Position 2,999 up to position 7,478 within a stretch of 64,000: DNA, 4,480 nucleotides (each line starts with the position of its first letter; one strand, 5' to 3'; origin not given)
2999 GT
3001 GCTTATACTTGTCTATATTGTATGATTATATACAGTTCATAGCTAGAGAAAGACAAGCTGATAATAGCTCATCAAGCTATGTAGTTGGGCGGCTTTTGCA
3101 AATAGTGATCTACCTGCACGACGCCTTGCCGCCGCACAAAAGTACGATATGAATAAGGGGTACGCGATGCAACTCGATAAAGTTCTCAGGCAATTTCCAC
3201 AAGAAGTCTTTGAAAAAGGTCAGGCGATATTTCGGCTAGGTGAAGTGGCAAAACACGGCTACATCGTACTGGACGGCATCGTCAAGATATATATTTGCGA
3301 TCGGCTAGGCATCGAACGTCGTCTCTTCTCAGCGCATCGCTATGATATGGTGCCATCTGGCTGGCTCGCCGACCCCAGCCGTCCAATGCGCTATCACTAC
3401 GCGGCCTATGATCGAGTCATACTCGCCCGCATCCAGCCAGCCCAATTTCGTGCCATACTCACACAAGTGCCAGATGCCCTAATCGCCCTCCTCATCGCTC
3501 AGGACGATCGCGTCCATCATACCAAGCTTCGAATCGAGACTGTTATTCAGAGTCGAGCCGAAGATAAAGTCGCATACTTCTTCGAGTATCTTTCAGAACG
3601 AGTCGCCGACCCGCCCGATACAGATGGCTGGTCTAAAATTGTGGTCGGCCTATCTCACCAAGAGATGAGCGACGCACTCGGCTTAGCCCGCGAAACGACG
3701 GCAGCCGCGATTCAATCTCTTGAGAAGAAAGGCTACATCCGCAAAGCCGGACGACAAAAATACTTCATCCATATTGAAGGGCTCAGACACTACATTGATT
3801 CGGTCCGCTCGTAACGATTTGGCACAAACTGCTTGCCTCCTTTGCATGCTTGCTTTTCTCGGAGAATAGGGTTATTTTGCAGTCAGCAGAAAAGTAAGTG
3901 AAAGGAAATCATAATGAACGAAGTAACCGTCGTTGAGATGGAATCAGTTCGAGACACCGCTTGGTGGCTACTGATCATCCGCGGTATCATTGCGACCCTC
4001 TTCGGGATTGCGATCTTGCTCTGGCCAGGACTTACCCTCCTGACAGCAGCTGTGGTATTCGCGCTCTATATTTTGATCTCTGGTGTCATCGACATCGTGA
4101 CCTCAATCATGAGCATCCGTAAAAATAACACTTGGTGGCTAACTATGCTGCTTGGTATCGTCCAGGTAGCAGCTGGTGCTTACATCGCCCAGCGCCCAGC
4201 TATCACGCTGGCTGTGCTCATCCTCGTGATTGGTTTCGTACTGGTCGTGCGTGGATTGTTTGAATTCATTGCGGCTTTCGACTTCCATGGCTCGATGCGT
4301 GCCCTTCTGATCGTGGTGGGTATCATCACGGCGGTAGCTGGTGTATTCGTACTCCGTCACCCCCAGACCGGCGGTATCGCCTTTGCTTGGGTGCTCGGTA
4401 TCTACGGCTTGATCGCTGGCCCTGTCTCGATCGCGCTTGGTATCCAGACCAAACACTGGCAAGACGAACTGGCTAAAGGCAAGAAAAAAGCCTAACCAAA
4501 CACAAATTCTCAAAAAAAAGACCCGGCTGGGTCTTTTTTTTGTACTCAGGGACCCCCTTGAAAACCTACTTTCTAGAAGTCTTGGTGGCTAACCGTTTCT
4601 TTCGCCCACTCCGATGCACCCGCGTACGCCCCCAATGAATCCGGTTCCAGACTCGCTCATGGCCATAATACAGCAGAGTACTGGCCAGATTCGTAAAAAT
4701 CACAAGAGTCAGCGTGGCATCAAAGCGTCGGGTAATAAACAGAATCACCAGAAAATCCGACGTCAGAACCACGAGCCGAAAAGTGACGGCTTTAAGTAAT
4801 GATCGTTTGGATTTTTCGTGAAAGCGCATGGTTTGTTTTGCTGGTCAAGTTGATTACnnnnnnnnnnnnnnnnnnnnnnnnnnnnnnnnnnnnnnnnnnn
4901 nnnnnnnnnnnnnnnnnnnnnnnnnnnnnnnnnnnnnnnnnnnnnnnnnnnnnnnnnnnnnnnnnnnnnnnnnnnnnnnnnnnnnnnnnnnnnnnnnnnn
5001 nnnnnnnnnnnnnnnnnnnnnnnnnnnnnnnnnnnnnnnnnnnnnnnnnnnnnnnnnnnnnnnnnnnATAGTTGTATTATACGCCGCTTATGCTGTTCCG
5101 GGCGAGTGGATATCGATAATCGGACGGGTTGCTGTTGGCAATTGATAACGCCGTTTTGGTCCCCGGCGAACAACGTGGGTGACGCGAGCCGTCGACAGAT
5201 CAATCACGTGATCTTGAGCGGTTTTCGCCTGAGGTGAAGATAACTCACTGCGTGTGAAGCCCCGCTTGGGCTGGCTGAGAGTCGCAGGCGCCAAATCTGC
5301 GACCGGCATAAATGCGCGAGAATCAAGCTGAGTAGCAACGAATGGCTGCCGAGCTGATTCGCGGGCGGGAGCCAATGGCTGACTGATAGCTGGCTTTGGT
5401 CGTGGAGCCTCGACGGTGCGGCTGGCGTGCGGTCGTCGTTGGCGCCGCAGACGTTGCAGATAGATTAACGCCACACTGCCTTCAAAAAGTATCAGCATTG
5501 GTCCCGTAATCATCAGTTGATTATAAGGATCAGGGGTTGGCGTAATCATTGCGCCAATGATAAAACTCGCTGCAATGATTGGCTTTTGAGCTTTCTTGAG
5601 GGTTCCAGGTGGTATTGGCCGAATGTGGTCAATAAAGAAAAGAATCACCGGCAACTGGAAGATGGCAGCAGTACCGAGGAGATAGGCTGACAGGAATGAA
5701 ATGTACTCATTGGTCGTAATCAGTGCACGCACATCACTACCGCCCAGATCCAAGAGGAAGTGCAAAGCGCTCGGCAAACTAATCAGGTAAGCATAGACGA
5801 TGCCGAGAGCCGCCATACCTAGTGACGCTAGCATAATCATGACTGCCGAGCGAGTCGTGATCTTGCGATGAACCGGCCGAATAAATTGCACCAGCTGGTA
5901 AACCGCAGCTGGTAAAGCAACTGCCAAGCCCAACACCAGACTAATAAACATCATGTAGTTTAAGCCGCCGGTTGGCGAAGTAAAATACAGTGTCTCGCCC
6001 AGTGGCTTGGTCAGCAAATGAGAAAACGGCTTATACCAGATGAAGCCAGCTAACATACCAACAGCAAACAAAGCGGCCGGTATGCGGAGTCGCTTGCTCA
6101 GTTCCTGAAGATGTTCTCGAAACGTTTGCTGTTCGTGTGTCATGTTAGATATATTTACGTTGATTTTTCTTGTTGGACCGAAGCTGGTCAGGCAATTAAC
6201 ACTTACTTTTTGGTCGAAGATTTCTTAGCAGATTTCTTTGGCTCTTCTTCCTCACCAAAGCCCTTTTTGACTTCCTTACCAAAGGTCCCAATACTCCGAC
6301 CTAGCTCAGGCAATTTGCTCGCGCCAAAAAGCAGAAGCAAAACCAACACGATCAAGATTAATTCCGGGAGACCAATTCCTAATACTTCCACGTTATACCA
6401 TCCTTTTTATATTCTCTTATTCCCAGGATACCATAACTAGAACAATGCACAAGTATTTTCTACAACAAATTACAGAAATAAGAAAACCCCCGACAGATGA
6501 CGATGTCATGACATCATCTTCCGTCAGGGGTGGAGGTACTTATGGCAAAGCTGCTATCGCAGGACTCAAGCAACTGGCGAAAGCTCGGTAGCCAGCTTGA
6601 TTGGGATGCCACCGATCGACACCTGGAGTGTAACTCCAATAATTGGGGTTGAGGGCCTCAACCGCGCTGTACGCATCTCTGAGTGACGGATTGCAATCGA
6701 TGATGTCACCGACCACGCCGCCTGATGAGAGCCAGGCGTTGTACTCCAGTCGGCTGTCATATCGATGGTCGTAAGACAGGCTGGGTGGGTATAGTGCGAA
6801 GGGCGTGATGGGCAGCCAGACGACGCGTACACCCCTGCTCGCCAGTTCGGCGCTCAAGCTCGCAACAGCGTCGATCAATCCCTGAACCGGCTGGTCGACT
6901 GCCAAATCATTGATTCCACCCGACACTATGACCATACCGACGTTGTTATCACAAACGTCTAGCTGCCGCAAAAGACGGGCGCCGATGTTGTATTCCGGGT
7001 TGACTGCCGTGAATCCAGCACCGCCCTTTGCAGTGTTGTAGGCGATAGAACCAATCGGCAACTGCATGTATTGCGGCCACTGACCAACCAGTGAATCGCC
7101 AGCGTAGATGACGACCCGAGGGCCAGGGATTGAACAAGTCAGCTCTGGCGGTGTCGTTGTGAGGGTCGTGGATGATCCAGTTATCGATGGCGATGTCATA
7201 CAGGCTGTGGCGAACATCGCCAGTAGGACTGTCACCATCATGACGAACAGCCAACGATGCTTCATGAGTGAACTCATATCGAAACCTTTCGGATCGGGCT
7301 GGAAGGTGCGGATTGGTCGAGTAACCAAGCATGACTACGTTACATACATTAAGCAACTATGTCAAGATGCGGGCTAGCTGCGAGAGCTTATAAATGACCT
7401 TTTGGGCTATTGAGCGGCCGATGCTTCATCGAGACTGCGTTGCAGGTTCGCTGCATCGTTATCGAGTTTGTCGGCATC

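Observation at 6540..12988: Concentration of lipid-scavenging and remodelling enzymes in a reduced genome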

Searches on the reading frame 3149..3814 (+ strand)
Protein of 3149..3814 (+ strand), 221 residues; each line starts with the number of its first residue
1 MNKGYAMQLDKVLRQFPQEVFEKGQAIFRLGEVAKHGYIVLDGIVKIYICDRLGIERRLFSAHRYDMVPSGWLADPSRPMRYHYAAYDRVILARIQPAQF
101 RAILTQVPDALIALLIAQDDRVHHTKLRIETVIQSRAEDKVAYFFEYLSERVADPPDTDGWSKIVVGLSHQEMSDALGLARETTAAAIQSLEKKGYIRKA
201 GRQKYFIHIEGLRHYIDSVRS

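Call 43: search_protein_families(library=pfam, proteins=[window:3149-3814:+], max_evalue=0.0001)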
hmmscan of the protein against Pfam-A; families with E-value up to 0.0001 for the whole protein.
window:3149-3814:+ (221 aa): 3 families
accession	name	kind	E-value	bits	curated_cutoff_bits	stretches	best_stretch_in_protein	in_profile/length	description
PF13545.12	HTH_Crp_2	-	2.6e-10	40.5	27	1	141-213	3-68/70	Crp-like helix-turn-helix domain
PF00027.35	cNMP_binding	-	1.5e-08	34.9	27.5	1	19-105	2-87/89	Cyclic nucleotide-binding domain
PF13412.12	HTH_24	-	2.8e-05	24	21.9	1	167-198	17-48/48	Winged helix-turn-helix DNA-binding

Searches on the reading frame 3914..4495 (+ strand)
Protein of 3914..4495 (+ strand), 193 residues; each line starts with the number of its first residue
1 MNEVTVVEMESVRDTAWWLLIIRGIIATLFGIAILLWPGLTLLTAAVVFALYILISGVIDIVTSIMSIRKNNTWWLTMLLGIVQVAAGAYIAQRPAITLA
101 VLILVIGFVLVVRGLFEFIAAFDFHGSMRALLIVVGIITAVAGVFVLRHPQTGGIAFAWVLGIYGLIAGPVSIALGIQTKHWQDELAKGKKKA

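Call 26: search_protein_families(library=pfam, proteins=[window:3914-4495:+], max_evalue=0.001)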
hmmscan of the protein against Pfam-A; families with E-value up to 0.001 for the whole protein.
window:3914-4495:+ (193 aa): 1 family
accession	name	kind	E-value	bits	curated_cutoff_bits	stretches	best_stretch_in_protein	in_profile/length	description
PF03729.18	DUF308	-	1.3e-25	89.8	25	3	22-91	1-71/73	Short repeat of unknown function (DUF308)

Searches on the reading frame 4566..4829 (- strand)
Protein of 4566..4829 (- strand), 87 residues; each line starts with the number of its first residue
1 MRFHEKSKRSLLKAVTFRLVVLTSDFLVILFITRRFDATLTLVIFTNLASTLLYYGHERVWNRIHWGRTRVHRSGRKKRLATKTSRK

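Call 94: search_protein_families(library=pfam, proteins=[window:4566-4829:-], max_evalue=0.01)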
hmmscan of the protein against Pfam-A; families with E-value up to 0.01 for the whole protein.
window:4566-4829:- (87 aa): 1 family
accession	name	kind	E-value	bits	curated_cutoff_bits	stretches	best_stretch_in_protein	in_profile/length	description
PF09834.14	DUF2061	-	1.6e-10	41.7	23.1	1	11-62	1-52/52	Predicted membrane protein (DUF2061)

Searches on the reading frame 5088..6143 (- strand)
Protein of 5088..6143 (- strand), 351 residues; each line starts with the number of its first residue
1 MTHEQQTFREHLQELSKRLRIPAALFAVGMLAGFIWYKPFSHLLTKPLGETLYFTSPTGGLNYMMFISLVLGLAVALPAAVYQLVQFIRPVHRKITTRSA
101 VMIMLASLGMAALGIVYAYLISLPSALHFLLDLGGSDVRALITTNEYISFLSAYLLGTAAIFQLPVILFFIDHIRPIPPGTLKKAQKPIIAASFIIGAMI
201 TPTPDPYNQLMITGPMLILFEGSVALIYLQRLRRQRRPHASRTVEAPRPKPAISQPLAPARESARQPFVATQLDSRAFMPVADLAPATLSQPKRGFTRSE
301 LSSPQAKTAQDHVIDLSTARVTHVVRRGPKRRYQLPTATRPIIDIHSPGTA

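Call 26: search_protein_families(library=pfam, proteins=[window:5088-6143:-], max_evalue=0.001)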
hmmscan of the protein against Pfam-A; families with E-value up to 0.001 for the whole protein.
window:5088-6143:- (351 aa): 1 family
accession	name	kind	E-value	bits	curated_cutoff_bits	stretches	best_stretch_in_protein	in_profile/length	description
PF00902.23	TatC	-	5.2e-46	157.5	25.1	1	10-215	1-208/208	Sec-independent protein translocase protein (TatC)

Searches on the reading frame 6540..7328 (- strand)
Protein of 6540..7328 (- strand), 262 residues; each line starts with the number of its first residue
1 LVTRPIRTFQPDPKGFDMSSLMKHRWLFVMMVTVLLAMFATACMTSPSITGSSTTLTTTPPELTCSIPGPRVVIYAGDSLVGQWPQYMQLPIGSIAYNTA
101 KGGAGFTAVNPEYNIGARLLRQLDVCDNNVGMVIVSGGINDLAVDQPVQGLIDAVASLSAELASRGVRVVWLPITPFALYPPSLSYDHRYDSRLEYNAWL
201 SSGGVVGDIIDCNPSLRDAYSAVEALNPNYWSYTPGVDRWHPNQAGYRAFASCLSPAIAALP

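Call 3: search_protein_families(library=pfam, proteins=[window:6540-7328:-], max_evalue=0.01)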
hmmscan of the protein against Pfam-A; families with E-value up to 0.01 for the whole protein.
window:6540-7328:- (262 aa): 2 families
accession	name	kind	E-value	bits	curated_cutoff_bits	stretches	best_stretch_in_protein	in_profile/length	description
PF13472.12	Lipase_GDSL_2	-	1.1e-09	39.5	32.9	1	81-249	20-178/178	GDSL-like Lipase/Acylhydrolase family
PF00657.28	Lipase_GDSL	-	1.8e-09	38.5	23.6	1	77-253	23-207/208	GDSL-like Lipase/Acylhydrolase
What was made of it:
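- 6540..7328 (-): SGNH/GDSL hydrolase lipoprotein. The likely true start is the ATG 17 codons in. Substrate unknown. Pfam, call 3.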

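Call 4: search_protein_families(library=ncbifam, proteins=[window:6540-7328:-], max_evalue=0.01)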
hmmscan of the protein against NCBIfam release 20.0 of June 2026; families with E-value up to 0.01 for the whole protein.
window:6540-7328:- (262 aa): 0 families

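Call 58: search_solved_structures(query=window:6540-7328:-, max_evalue=1, show_alignments=1)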
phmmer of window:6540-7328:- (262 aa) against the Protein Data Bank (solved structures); distinct sequences matched with E-value up to 1: 3.
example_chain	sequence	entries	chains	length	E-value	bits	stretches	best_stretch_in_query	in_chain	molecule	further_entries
7tog_A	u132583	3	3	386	1.1e-06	31.6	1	135-254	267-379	SGNH hydrolase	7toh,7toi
9kr0_A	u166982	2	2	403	0.06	16.1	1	149-254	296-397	SGNH/GDSL hydrolase family protein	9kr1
9kqz_A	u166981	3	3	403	0.063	16.1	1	149-254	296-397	SGNH/GDSL hydrolase family protein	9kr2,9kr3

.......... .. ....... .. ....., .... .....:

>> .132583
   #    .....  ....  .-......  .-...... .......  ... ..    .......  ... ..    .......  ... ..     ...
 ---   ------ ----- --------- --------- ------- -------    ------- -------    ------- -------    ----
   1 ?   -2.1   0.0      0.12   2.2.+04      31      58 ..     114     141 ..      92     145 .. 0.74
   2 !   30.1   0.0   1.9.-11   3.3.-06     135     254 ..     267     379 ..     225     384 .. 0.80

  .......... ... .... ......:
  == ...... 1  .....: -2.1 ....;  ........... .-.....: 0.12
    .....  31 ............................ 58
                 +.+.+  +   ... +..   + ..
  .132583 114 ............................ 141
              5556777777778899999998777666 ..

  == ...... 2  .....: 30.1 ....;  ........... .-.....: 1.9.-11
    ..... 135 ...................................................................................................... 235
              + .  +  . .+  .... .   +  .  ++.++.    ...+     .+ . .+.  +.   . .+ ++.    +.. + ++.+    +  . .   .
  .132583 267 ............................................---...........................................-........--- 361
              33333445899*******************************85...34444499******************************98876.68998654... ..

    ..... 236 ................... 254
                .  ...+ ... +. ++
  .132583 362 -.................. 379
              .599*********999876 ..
